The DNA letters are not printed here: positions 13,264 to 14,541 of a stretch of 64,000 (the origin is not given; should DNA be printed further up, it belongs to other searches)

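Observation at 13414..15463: Orphan TPP-dependent E1 alpha/beta pair inside a glycosyltransferase/aminotransferase locus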

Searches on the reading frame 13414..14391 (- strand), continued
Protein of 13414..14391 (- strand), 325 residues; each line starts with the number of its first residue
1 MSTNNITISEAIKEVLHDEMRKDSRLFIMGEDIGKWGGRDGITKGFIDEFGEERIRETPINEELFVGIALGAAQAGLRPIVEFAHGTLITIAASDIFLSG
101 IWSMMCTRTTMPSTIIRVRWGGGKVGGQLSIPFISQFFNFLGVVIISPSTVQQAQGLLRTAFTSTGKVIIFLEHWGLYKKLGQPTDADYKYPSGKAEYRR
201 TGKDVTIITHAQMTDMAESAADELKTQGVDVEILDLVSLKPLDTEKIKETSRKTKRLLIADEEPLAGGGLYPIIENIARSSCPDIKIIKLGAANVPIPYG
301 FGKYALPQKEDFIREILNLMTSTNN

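Call 49: search_protein_families(library=pfam, proteins=[L014:179-988:+, L014:1366-2886:+, L014:2977-4038:+, L014:4602-5153:+, L014:5418-6737:+, L014:7027-7578:+, L014:7786-8187:+, L014:8382-8921:+, L014:10951-11439:-, L014:16957-19407:-], max_evalue=0.001)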
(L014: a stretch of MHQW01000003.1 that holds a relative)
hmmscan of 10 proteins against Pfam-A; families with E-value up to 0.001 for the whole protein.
L014:179-988:+ (269 aa): 1 family
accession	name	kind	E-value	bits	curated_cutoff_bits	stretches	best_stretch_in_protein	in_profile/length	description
PF05014.21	Nuc_deoxyrib_tr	-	9.8e-05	22.9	28.8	1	136-207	54-111/117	Nucleoside 2-deoxyribosyltransferase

L014:1366-2886:+ (506 aa): 2 families
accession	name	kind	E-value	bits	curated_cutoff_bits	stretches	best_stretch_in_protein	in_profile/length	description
PF02934.20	GatB_N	-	2.4e-113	378.3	23.4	1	25-303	2-276/277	GatB/GatE catalytic domain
PF02637.23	GatB_Yqey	-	1.1e-42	145.8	27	1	368-503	13-148/148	GatB domain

L014:2977-4038:+ (353 aa): 2 families
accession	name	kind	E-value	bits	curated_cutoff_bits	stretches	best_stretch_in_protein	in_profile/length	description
PF01769.21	MgtE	-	5.5e-19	69.1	27.6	1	223-344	1-125/125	Divalent cation transporter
PF00571.33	CBS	-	3.5e-12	46.9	24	1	99-153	1-56/57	CBS domain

L014:4602-5153:+ (183 aa): 0 families

L014:5418-6737:+ (439 aa): 1 family
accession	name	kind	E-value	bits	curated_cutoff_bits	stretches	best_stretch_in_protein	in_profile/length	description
PF13200.12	DUF4015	-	7.9e-75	252.3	27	1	69-431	1-313/313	Putative glycosyl hydrolase domain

L014:7027-7578:+ (183 aa): 0 families

L014:7786-8187:+ (133 aa): 0 families

L014:8382-8921:+ (179 aa): 0 families

L014:10951-11439:- (162 aa): 0 families

L014:16957-19407:- (816 aa): 4 families
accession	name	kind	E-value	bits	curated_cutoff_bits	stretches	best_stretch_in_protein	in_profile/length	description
PF00535.33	Glycos_transf_2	-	3.9e-26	92.4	23.3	1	501-631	1-126/168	Glycosyl transferase family 2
PF04464.20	Glyphos_transf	-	1.3e-13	51.2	22.1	1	206-340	159-290/367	CDP-Glycerol:Poly(glycerophosphate) glycerophosphotransferase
PF13641.12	Glyco_tranf_2_3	-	4.5e-12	46.9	27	1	500-726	3-224/230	Glycosyltransferase like family 2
PF10111.15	Glyco_tranf_2_2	-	4.7e-12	46.4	27.3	1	501-738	1-238/276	Glycosyltransferase like family 2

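Call 50: find_related_loci(query=A3, collection=metagenome_contigs, flank=10000)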
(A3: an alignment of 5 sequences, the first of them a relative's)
Query A3 (325 aa) in metagenome_contigs; peptide patterns used: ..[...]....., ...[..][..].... (x = any residue, [..] = any of these).
600 stretches matched a pattern (row limit reached: there are more); 125 encode a relative of the query (tblastn E <= 1e-3); the best 80 are kept; 80 distinct loci.
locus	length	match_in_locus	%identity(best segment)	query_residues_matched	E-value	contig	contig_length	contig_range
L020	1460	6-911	43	22-320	1e-78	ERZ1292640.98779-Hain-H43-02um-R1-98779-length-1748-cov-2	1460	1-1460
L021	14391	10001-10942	35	2-310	3e-53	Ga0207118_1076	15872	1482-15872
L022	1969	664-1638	35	1-317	2e-53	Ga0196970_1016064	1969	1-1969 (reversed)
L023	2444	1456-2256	37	3-266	8e-53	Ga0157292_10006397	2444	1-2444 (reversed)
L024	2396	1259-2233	35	1-320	4e-52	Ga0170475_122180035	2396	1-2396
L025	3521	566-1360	37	5-266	1e-51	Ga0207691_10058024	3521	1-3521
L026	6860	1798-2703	37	3-299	5e-51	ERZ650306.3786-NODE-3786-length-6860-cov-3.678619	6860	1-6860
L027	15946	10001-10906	37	3-299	8e-51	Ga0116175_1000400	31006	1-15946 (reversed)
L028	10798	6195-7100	37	3-299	5e-51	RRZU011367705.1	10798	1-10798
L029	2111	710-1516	37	1-268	2e-51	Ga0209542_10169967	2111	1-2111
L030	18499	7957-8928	34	2-316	5e-50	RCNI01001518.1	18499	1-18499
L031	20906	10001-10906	34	1-299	8e-50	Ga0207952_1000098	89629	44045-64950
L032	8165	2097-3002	36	3-299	7e-50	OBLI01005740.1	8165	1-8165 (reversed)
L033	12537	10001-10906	35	1-299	7e-50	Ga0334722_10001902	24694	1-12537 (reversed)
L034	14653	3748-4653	33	1-299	5e-49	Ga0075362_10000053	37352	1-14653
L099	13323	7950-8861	29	1-302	9e-36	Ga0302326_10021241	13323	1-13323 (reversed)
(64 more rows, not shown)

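Call 53: search_protein_families(library=pfam, proteins=[L099:1733-2902:+, L099:3085-3891:+, L099:3995-4864:+, L099:4896-5945:+, L099:5956-6936:+, L099:6946-7953:+, L099:7950-8978:+, L099:8719-9888:+, L099:9800-11368:+, L099:11419-12345:+], max_evalue=0.0001)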
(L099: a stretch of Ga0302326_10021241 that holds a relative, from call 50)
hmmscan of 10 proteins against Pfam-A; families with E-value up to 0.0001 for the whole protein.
L099:1733-2902:+ (389 aa): 0 families

L099:3085-3891:+ (268 aa): 4 families
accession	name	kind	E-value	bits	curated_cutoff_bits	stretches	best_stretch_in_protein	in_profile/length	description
PF12697.13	Abhydrolase_6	-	1.1e-29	105.1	26.3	1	27-259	1-216/217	Alpha/beta hydrolase family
PF00561.26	Abhydrolase_1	-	2.9e-23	83.2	25.8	1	27-149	3-132/245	alpha/beta hydrolase fold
PF12146.15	Hydrolase_4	-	4.4e-12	46.2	27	1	23-125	3-112/239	Serine aminopeptidase, S33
PF00975.26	Thioesterase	-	3.1e-07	31.3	26.4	1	26-154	2-130/226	Thioesterase domain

L099:3995-4864:+ (289 aa): 1 family
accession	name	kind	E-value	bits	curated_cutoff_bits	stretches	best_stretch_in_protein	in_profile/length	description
PF01261.30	AP_endonuc_2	-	4.8e-21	76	31.1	1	38-264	5-234/249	Xylose isomerase-like TIM barrel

L099:4896-5945:+ (349 aa): 2 families
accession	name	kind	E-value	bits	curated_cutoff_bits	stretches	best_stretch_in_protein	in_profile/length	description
PF00676.26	E1_dh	-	5.7e-65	219.7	22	1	25-340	3-299/300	Dehydrogenase E1 component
PF02775.26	TPP_enzyme_C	-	2.3e-09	37.7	21.9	1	120-250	20-150/151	Thiamine pyrophosphate enzyme, C-terminal TPP binding domain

L099:5956-6936:+ (326 aa): 2 families
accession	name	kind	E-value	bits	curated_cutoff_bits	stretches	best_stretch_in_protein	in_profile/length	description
PF02780.25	Transketolase_C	-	2.3e-33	115.2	25.9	1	189-311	1-124/124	Transketolase, C-terminal domain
PF02779.29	Transket_pyr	-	8.5e-26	91.1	27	1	4-166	2-165/174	Transketolase, pyrimidine binding domain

L099:6946-7953:+ (335 aa): 2 families
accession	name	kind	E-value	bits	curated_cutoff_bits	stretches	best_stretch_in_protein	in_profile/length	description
PF00676.26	E1_dh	-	2.6e-61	207.7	22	1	27-320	3-297/300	Dehydrogenase E1 component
PF02775.26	TPP_enzyme_C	-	6.1e-06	26.5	21.9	1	123-201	25-97/151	Thiamine pyrophosphate enzyme, C-terminal TPP binding domain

L099:7950-8978:+ (342 aa): 2 families
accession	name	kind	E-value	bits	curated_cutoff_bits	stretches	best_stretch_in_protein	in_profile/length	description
PF02779.29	Transket_pyr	-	2.9e-45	154.5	27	1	7-178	4-172/174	Transketolase, pyrimidine binding domain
PF02780.25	Transketolase_C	-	6.3e-39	133.1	25.9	1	194-316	1-124/124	Transketolase, C-terminal domain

L099:8719-9888:+ (389 aa): 0 families

L099:9800-11368:+ (522 aa): 1 family
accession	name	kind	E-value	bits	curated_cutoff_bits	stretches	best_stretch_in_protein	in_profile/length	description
PF13458.12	Peripla_BP_6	-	1.6e-26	94.3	31.7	1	140-469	2-323/343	Periplasmic binding protein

L099:11419-12345:+ (308 aa): 1 family
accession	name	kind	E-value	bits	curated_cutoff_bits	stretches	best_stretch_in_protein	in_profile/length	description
PF02653.21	BPD_transp_2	-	6.7e-28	98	26.8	1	21-287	2-264/269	Branched-chain amino acid transport system / permease component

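Call 69: search_protein_representatives(alignment_id=A3)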
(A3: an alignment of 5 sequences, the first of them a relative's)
Query: 5 sequences, 325 profile positions. Proteins with E-value up to 0.001 (for the whole library): 21867; up to 1e-10: 10153; up to 1e-30: 1457. The best 150 are listed.
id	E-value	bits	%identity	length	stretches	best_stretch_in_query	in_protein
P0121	6.8e-165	564.2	-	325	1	1-324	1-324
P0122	1.5e-158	543.3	-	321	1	2-320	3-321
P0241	4.7e-108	377.4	-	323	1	3-320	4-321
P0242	5.5e-103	360.7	-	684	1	4-321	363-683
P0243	5.6e-91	321.2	-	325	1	4-321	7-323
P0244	2.1e-90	319.4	-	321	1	7-322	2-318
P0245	1.1e-86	307.1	-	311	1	10-320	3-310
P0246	4.4e-86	305.2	-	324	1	4-321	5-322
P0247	1.1e-82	293.9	-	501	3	8-188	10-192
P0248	5.3e-82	291.7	-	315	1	4-320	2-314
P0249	2.7e-80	286.1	-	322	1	3-319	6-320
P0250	1.2e-75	270.9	-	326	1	4-321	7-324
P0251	4.8e-74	265.6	-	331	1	3-320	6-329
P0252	3.1e-73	262.9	-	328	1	7-322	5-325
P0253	1.7e-72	260.5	-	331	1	4-320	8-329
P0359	1.9e-58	214.3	-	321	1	7-317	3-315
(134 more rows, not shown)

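Call 72: find_homologous_proteins(query=A5, max_evalue=1e-20)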
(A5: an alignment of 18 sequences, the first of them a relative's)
Query A5 (18 sequences) (325 aa, profile of the alignment): 3821 proteins with E <= 1e-20 among 8000 candidates; the best 120 are listed.
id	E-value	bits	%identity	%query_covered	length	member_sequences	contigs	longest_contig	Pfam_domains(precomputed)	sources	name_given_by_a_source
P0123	2.4e-130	452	50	96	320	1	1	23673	PF02780.26,PF02779.30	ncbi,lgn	ncbi:MAG: transketolase C-terminal domain-containing protein [Candidatus Sungiibacteriota bacterium]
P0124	3.0e-127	442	45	97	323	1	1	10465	PF02780.26,PF02779.30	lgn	-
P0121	2.1e-124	433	100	100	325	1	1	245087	PF02780.26,PF02779.30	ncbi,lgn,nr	ncbi:MAG: transketolase C-terminal domain-containing protein [bacterium]|nr:transketolase C-terminal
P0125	2.1e-123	429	44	95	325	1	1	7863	PF02780.26,PF02779.30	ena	-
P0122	7.1e-121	421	60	97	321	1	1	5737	PF02780.26,PF02779.30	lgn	-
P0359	1.8e-110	387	31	96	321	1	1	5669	PF02780.26,PF02779.30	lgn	-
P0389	2.5e-103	363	38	97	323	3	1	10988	PF02780.26,PF02779.30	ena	-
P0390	5.8e-103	362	39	97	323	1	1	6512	PF02780.26,PF02779.30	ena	-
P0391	1.1e-102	361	38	97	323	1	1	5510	PF02780.26,PF02779.30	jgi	jgi:pyruvate/2-oxoglutarate/acetoin dehydrogenase E1 component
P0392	1.0e-101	358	37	97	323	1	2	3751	PF02780.26,PF02779.30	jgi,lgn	jgi:pyruvate dehydrogenase E1 component beta subunit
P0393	1.5e-101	358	37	97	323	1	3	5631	PF17147.10,PF02780.26,PF02779.30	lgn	-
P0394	1.5e-101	358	37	97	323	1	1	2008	PF17147.10,PF02780.26,PF02779.30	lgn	-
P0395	2.2e-101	357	36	97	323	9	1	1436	PF17147.10,PF02780.26,PF02779.30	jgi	jgi:pyruvate dehydrogenase E1 component beta subunit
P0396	2.2e-101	357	36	97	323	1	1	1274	PF17147.10,PF02780.26,PF02779.30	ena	-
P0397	2.6e-101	357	38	97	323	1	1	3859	PF02780.26,PF02779.30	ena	-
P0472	4.2e-90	320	34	95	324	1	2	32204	PF17147.10,PF02780.26,PF02779.30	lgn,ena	-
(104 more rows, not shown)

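Call 74: find_encoding_contigs(protein=P0359, flank=10000, max_places=2)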
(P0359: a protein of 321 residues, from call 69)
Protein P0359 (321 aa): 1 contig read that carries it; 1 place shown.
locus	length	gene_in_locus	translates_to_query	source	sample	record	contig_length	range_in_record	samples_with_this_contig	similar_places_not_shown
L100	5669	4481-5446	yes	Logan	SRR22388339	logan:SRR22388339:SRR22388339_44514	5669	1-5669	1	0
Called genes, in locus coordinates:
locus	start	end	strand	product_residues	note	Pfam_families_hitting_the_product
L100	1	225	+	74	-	?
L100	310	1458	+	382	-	PF00155:Aminotran_1_2, PF00266:Aminotran_5 (faint), PF01041:DegT_DnrJ_EryC1, PF01212:Beta_elim_lyase (weak)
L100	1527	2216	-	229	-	-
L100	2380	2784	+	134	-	-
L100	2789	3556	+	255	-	PF00106:adh_short, PF08643:DUF1776, PF08659:KR, PF13561:adh_short_C2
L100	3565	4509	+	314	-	PF00676:E1_dh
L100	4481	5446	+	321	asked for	PF02779:Transket_pyr, PF02780:Transketolase_C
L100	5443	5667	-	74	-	?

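Call 75: find_encoding_contigs(protein=P0472, flank=9000, max_places=1)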
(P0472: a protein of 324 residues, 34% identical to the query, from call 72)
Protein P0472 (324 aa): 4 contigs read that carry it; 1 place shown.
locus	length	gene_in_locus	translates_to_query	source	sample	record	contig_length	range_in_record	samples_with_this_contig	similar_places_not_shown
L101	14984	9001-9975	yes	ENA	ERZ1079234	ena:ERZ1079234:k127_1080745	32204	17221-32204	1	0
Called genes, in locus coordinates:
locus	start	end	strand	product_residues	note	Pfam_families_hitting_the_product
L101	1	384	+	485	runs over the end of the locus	PF00044:Gp_dh_N, PF02800:Gp_dh_C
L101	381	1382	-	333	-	PF00296:Bac_luciferase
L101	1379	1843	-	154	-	PF01713:Smr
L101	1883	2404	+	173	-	PF11716:MDMPI_N (weak), PF12867:DinB_2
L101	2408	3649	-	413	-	PF01773:Nucleos_tra2_N, PF07670:Gate, PF07662:Nucleos_tra2_C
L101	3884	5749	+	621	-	PF01558:POR, PF01855:POR_N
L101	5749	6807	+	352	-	PF02775:TPP_enzyme_C, PF12367:PFO_beta_C (faint)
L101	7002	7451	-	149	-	-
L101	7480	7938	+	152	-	-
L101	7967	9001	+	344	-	PF00676:E1_dh, PF02775:TPP_enzyme_C (weak), PF13292:DXP_synthase_N (faint)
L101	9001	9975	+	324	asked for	PF02779:Transket_pyr, PF02780:Transketolase_C, PF17147:PFOR_II (weak)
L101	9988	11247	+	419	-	PF00364:Biotin_lipoyl, PF25997:BSH_YhbJ (faint), PF02817:E3_binding, PF00198:2-oxoacid_dh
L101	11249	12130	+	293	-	PF00132:Hexapep (faint)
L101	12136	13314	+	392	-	PF00083:Sugar_tr, PF05977:MFS_3 (faint), PF07690:MFS_1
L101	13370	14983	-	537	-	?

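Call 87: search_dna_similar(query=window:13417-14391:-, collection=plasmids, mode=protein, max_rows=60, max_evalue=1e-20)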
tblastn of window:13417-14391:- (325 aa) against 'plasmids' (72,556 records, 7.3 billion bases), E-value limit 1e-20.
Records with a match: 695; places in all: 839; records where one place covers at least 80% of the query: 597.
Best place of each record, by identity: <60% 695.
By first word of the organism name: Rhizobium 166; Sinorhizobium 80; Azospirillum 27; Leisingera 24; Paracoccus 23; Rhodococcus 23; Streptomyces 22; Sphingobium 21; Acinetobacter 17; Enterococcus 16; and 100 more.
By predicted mobility (MOB-suite, as given by PLSDB): non-mobilizable 470; mobilizable 115; conjugative 110.
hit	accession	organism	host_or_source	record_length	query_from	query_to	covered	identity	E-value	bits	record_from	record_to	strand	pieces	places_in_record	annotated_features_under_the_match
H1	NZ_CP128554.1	Priestia aryabhattai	seagrass,mixed culture,rhizosphere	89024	1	316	97%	38.3%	2e-48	181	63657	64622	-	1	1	alpha-ketoacid dehydrogenase subunit beta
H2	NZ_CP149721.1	Clostridioides difficile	Homo sapiens,single cell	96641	1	321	99%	37.2%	2e-47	178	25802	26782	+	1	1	alpha-ketoacid dehydrogenase subunit beta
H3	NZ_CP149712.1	Clostridioides difficile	-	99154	1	321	99%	37.2%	2e-47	178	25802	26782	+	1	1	alpha-ketoacid dehydrogenase subunit beta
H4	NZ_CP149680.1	Clostridioides difficile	-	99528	1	321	99%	37.2%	2e-47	178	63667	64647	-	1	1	alpha-ketoacid dehydrogenase subunit beta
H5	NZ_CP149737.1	Clostridioides difficile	Homo sapiens,single cell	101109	1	321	99%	37.2%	2e-47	178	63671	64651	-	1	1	alpha-ketoacid dehydrogenase subunit beta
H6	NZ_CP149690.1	Clostridioides difficile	-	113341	1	321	99%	37.2%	2e-47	178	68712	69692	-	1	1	alpha-ketoacid dehydrogenase subunit beta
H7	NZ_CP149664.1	Clostridioides difficile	-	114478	1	321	99%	37.2%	2e-47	178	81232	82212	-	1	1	alpha-ketoacid dehydrogenase subunit beta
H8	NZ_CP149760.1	Clostridioides difficile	Homo sapiens,single cell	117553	1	321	99%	37.2%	2e-47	178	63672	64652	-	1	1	alpha-ketoacid dehydrogenase subunit beta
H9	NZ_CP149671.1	Clostridioides difficile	Dog,single cell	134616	1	321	99%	37.2%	2e-47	178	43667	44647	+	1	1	alpha-ketoacid dehydrogenase subunit beta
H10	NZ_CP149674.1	Clostridioides difficile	Dog,single cell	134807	1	321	99%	37.2%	2e-47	178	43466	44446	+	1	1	alpha-ketoacid dehydrogenase subunit beta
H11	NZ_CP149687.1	Clostridioides difficile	Dog,single cell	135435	1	321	99%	37.2%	2e-47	178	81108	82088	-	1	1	alpha-ketoacid dehydrogenase subunit beta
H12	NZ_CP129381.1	Rhizobium sp. SSA_523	single cell,Sea water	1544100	2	321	98%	37.2%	9e-43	164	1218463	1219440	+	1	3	none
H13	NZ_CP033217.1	Clostridioides difficile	Homo sapiens,stool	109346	1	321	99%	36.9%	2e-47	177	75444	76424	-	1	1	alpha-ketoacid dehydrogenase subunit beta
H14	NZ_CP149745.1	Clostridioides difficile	Homo sapiens,single cell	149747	1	321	99%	36.9%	7e-47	176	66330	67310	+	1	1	alpha-ketoacid dehydrogenase subunit beta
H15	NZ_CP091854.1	Terrarubrum flagellatum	cell culture,forest soil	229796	4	316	96%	37.1%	3e-43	166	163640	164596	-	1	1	alpha-ketoacid dehydrogenase subunit beta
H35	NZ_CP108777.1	Embleya sp. NBC_00896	-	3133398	7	313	94%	35.5%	4e-44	168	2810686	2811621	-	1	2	none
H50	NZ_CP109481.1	Streptomyces sp. NBC_01450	-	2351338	1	323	99%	33.3%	4e-43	165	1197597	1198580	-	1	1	none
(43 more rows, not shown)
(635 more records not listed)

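Call 88: get_annotated_region(hit=H50, flank=12000)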
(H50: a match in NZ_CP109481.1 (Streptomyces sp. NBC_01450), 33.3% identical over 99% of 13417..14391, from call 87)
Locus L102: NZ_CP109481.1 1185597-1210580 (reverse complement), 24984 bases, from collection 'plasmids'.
description: Streptomyces sp. NBC_01450 plasmid unnamed1, complete sequence
organism: Streptomyces sp. NBC_01450 (NCBI taxid 2903871)
taxonomy: Bacteria; Actinomycetota; Actinomycetes; Kitasatosporales; Streptomycetaceae; Streptomyces; Streptomyces sp. NBC 01450
host: -; source: -; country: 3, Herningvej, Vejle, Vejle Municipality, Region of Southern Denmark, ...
typing (MOB-suite, as given by PLSDB): mobilizable; replicon rep_cluster_1879,rep_cluster_1910,rep_cluster_43; relaxase MOBP,MOBP
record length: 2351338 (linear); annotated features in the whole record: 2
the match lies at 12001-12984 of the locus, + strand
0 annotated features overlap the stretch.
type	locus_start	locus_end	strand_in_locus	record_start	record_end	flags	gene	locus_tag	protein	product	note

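Call 89: get_annotated_region(hit=H35, flank=12000)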
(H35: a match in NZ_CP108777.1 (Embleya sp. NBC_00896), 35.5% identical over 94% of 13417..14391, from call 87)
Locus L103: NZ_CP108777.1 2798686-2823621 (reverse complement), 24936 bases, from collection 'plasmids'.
description: Embleya sp. NBC_00896 plasmid unnamed1, complete sequence
organism: Embleya sp. NBC_00896 (NCBI taxid 2975961)
taxonomy: Bacteria; Actinomycetota; Actinomycetes; Kitasatosporales; Streptomycetaceae; Embleya; Embleya sp. NBC 00896
host: -; source: -; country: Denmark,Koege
typing (MOB-suite, as given by PLSDB): non-mobilizable
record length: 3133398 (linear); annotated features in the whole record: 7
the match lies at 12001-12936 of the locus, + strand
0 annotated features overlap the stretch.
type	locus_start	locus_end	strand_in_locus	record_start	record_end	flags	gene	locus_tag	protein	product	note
